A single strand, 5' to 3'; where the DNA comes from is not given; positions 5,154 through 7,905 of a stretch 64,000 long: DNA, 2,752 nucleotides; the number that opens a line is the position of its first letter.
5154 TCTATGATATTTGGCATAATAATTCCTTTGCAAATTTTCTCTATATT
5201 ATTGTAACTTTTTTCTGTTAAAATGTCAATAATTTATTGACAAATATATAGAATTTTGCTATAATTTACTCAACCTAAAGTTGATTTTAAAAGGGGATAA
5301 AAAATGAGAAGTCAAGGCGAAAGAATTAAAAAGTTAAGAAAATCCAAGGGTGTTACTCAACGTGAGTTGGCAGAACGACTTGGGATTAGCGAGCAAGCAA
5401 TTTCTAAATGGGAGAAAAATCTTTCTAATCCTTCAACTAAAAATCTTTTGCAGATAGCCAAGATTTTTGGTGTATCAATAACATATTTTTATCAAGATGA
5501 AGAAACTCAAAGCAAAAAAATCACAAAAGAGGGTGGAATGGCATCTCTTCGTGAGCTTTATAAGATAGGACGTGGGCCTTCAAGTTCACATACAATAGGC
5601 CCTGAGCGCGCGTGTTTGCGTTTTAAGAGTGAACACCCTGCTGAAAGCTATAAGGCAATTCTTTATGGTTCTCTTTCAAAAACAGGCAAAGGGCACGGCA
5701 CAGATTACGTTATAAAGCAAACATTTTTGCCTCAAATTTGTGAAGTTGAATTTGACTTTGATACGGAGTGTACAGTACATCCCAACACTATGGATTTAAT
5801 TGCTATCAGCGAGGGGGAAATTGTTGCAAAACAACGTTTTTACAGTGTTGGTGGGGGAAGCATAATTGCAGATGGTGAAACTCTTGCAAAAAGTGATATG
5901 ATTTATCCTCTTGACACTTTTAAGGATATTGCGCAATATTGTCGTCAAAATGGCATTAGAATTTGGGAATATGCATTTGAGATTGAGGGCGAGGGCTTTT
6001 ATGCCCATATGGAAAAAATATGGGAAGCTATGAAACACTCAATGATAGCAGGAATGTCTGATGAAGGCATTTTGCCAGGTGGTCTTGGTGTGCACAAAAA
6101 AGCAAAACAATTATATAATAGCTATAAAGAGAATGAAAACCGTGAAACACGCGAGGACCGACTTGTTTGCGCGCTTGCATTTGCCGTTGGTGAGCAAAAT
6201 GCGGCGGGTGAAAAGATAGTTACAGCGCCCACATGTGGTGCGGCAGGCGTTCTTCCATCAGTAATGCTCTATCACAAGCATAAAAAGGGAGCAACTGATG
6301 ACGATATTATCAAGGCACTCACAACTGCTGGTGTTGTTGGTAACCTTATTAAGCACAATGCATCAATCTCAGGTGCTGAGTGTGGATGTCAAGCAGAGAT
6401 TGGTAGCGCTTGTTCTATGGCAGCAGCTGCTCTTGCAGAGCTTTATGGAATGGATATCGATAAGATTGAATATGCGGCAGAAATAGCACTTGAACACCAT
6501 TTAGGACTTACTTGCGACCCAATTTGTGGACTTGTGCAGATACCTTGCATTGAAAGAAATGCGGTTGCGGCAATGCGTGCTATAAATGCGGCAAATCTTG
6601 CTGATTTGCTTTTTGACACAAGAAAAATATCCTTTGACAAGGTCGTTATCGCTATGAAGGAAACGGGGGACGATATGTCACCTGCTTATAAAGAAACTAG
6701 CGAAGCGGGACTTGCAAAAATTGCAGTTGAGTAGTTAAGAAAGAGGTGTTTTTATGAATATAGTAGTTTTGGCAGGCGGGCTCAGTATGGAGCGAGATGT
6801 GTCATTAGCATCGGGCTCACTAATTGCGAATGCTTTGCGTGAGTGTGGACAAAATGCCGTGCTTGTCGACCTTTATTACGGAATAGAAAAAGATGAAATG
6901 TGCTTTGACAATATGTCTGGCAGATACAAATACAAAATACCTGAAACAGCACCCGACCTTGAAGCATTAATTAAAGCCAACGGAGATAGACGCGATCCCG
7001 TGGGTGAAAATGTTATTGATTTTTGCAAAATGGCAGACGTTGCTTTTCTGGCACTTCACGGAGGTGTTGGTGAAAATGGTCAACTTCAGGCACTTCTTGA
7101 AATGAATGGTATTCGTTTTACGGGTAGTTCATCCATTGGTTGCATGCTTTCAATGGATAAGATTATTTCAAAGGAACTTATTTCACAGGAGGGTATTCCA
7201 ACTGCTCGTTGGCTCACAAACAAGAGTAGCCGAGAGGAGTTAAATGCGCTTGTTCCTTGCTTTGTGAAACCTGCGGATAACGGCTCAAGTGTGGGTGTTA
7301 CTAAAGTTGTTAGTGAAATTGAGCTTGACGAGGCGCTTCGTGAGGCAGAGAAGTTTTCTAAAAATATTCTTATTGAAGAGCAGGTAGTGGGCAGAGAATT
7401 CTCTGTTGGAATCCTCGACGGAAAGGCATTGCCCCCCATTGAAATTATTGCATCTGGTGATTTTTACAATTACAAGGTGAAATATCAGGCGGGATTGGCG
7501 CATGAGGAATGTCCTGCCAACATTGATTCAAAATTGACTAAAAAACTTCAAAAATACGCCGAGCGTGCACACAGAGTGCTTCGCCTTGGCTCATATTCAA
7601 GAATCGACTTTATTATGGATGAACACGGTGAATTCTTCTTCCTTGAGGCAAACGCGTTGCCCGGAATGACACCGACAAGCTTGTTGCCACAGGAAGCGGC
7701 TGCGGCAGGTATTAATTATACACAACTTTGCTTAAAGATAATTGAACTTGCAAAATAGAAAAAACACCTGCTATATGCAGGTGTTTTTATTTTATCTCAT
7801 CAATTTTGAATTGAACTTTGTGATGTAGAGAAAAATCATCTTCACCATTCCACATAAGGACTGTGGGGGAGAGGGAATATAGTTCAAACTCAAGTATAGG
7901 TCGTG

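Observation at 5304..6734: XRE HTH fused to an intact Fe-S L-serine dehydratase: candidate trigger enzyme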

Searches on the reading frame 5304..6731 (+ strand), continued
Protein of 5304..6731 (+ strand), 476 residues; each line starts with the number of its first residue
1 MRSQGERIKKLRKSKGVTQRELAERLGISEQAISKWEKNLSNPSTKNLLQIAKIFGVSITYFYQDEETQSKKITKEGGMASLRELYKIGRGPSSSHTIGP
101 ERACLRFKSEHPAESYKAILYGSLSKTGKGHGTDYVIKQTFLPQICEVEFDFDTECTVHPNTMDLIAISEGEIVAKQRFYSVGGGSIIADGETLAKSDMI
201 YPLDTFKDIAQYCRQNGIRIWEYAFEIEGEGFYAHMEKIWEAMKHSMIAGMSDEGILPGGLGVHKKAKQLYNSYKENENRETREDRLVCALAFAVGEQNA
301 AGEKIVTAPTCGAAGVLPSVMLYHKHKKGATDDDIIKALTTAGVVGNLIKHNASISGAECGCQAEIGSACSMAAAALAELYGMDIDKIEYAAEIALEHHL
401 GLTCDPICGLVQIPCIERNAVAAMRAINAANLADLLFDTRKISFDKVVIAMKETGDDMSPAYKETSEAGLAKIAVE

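Call 67: list_cluster_members(proteins=[P0042, P0057, P0058, P0069, P0071, P0090, P0091, P0107, P0119, P0120])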
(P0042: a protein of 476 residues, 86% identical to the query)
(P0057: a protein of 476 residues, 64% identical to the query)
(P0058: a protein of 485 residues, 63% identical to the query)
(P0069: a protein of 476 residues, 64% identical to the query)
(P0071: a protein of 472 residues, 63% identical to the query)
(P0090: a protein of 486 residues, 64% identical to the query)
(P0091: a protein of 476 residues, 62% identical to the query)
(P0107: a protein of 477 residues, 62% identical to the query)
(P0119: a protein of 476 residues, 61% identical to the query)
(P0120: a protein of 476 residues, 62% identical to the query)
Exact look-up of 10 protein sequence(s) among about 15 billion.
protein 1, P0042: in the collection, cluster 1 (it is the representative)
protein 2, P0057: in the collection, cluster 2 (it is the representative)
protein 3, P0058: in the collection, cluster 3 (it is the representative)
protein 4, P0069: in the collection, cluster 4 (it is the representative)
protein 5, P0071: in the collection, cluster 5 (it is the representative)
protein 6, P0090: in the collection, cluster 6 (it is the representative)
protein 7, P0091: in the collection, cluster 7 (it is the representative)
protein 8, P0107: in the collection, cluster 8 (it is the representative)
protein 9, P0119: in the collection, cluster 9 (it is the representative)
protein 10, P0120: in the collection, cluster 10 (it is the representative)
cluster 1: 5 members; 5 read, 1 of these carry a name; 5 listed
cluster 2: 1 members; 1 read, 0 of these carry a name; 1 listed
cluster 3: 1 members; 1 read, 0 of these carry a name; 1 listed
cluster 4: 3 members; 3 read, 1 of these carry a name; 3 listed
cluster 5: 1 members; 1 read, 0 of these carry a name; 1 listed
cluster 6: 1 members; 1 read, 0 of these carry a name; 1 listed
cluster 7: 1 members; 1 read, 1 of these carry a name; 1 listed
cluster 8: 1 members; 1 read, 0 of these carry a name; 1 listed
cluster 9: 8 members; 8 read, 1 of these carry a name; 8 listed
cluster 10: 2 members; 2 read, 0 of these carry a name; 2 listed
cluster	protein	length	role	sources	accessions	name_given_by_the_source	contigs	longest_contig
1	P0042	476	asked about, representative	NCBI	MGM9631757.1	MAG: L-serine ammonia-lyase [Eubacteriales bacterium]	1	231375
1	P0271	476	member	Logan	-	-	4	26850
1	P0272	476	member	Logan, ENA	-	-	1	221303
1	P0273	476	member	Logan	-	-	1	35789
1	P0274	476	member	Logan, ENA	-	-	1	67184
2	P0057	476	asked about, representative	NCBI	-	-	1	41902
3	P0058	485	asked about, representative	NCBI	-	-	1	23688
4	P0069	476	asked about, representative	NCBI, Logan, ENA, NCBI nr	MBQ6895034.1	MAG: L-serine ammonia-lyase [Clostridia bacterium] | L-serine ammonia-lyase [Clostridia bacterium]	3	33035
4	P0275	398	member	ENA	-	-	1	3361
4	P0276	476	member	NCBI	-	-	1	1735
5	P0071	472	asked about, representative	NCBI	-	-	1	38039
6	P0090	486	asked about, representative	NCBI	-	-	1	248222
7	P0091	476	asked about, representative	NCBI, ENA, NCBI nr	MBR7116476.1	MAG: L-serine ammonia-lyase, iron-sulfur-dependent, subunit alpha [Clostridia bacterium] | L-serine ammonia-lyase, iron-sulfur-dependent, subunit alpha [Clostridia bacterium]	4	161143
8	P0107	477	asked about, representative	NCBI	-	-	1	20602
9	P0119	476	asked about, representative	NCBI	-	-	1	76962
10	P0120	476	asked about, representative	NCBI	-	-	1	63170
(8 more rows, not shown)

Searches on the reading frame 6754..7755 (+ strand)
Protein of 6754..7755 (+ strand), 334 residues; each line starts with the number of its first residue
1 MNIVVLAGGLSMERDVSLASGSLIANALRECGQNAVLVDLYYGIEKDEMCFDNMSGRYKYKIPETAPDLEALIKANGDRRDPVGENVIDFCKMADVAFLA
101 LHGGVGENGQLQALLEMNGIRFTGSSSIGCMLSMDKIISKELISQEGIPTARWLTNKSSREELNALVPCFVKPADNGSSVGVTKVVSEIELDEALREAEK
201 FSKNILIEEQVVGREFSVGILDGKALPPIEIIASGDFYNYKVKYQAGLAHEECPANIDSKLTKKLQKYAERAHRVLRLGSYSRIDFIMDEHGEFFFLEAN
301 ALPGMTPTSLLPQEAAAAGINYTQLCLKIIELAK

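Call 3: search_protein_families(library=pfam, proteins=[window:6754-7755:+], max_evalue=0.01)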
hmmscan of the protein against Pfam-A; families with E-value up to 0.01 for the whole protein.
window:6754-7755:+ (334 aa): 8 families
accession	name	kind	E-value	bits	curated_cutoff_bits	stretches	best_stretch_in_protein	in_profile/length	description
PF07478.18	Dala_Dala_lig_C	-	2.1e-51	174.8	24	1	160-331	30-204/204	D-ala D-ala ligase C-terminus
PF01820.27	Dala_Dala_lig_N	-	1.5e-21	77.6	34.6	1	2-125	1-121/121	D-ala D-ala ligase N-terminus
PF13535.11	ATP-grasp_4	-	4.6e-07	30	27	1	167-302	3-151/160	ATP-grasp domain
PF02655.19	ATP-grasp_3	-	4.3e-05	24.1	23.2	1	135-301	3-155/160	ATP-grasp domain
PF14397.11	ATPgrasp_ST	-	0.0021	17.7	31.4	0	267-310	220-263/278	Sugar-transfer associated ATP-grasp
PF01071.24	GARS_A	-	0.0035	17.6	27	1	135-229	2-108/194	Phosphoribosylglycinamide synthetase, ATP-grasp (A) domain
PF14398.11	ATPgrasp_YheCD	-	0.0041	16.8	26.8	0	284-310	208-234/255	YheC/D like ATP-grasp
PF02786.22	CPSase_L_D2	-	0.0046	16.9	19.8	1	166-301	38-178/211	Carbamoyl-phosphate synthase L chain, ATP binding domain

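Call 52: search_protein_families(library=ncbifam, proteins=[window:6754-7755:+], max_evalue=0.00001)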
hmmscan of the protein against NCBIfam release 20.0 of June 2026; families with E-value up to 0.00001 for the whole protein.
window:6754-7755:+ (334 aa): 42 families (the best 25 are shown)
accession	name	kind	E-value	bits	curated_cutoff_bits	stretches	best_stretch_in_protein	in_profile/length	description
NF002378.0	PRK01372.1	subfamily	1.4e-87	293.3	243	2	94-333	59-301/305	D-alanine--D-alanine ligase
TIGR01205.1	D_ala_D_alaTIGR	subfamily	3.8e-82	275.8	245.65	1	3-333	2-317/318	D-alanine--D-alanine ligase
NF002528.0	PRK01966.1-4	subfamily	1.6e-67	227.9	262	1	2-333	6-358/366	D-alanine--D-alanine ligase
NF002527.0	PRK01966.1-3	equivalog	2.2e-63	214.5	310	1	1-331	3-326/332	D-alanine--D-alanine ligase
NF011170.0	PRK14572.1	equivalog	1.3e-55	189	489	1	2-332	3-344/351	D-alanyl-alanine synthetase A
NF011169.0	PRK14571.1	equivalog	1.7e-52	178.6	404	1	89-331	49-293/300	D-alanyl-alanine synthetase A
NF002526.0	PRK01966.1-2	equivalog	2.8e-52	177.8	449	1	2-334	5-348/362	D-alanine--D-alanine ligase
NF011167.0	PRK14569.1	equivalog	7.9e-52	176.5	410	1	94-333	57-295/296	D-alanyl-alanine synthetase A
NF000091.3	D_ala_D_ser_VanG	exception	2.4e-50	171.3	495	1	2-333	2-343/344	D-alanine--D-serine ligase VanG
NF002525.0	PRK01966.1-1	equivalog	5.2e-50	170.4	457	1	3-333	6-350/364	D-alanine--D-alanine ligase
NF000207.3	D_ala_D_ser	equivalog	5.6e-47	160.5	520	1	3-334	3-340/342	D-alanine--D-serine ligase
NF002529.0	PRK01966.1-5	equivalog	5.1e-46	157.2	472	1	3-334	6-337/348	D-alanine--D-alanine ligase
NF000032.1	D_ala_D_ser_VanL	exception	3.4e-41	141.6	750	1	3-333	7-343/349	D-alanine--D-serine ligase VanL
NF000206.1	D_ala_D_lac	equivalog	1.2e-39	136.3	550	1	2-333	5-340/342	D-alanine--(R)-lactate ligase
NF012214.1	D_ala_D_ser_VanC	exception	8.9e-35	120.4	650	1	3-334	4-346/350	D-alanine--D-serine ligase VanC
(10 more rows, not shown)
